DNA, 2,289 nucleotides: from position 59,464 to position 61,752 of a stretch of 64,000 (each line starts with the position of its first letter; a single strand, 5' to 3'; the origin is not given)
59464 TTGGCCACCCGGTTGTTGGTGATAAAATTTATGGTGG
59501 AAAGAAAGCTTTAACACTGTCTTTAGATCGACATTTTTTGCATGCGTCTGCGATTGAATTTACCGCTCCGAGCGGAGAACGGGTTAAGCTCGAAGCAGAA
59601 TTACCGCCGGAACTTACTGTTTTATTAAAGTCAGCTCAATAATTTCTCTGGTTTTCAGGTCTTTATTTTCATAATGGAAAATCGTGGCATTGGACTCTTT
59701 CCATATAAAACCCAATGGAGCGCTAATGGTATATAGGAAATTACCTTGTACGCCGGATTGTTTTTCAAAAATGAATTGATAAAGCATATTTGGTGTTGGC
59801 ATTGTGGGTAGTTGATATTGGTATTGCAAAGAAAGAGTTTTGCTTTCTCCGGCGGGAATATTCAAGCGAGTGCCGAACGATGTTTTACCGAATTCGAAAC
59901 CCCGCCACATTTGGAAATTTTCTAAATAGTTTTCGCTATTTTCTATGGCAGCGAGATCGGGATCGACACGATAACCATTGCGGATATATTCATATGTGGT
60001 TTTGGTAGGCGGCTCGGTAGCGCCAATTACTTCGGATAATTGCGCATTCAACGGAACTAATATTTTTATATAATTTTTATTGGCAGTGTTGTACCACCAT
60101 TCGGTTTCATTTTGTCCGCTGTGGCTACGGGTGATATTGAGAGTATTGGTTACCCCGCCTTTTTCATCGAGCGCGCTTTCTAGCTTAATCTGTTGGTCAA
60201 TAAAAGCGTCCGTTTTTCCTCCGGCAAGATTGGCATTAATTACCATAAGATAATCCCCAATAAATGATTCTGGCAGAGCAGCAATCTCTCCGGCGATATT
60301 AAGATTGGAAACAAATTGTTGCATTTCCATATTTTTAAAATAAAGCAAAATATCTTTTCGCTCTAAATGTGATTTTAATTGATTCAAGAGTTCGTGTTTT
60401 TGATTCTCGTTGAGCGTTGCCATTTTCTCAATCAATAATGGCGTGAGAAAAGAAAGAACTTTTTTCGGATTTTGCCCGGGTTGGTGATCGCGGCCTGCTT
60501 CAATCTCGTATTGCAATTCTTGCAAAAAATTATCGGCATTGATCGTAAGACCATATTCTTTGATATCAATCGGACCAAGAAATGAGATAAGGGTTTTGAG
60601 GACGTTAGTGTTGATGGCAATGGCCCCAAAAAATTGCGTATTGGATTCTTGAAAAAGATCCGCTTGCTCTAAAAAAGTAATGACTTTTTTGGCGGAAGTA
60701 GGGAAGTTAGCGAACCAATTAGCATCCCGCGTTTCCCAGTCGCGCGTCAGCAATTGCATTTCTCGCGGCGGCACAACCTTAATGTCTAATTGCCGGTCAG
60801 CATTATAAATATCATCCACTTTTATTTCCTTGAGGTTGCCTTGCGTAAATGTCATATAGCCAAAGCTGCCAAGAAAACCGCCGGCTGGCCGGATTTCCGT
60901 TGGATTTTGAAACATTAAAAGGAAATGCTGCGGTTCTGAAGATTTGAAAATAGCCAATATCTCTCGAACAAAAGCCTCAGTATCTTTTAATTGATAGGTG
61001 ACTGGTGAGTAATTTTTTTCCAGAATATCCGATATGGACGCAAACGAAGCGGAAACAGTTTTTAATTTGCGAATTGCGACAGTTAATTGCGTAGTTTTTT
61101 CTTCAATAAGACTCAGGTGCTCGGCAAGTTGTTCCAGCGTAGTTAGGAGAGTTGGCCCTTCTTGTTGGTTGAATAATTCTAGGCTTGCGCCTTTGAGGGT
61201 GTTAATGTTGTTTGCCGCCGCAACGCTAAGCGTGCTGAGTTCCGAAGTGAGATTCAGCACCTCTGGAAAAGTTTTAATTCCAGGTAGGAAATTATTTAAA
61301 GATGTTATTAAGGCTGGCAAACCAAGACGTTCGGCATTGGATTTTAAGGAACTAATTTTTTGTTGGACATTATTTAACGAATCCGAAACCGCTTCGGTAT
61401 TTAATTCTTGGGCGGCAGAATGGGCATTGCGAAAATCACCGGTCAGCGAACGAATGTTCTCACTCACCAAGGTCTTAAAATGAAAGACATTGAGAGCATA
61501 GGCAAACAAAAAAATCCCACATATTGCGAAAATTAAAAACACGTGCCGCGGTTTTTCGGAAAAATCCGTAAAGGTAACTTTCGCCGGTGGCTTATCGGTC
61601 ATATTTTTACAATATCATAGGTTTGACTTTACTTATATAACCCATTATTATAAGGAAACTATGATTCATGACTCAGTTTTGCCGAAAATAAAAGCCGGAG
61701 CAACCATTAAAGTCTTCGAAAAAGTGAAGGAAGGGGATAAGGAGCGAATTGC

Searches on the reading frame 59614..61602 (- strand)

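Call 80: search_protein_families(library=pfam, proteins=[window:59614-61602:-], max_evalue=0.0001)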
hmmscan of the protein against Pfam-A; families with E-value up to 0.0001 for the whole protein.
window:59614-61602:- (662 aa): 1 family
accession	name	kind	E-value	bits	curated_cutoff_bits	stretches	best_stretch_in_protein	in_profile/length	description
PF13196.11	DUF4012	-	2.2e-20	74.1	28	1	223-366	2-142/144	Protein of unknown function (DUF4012)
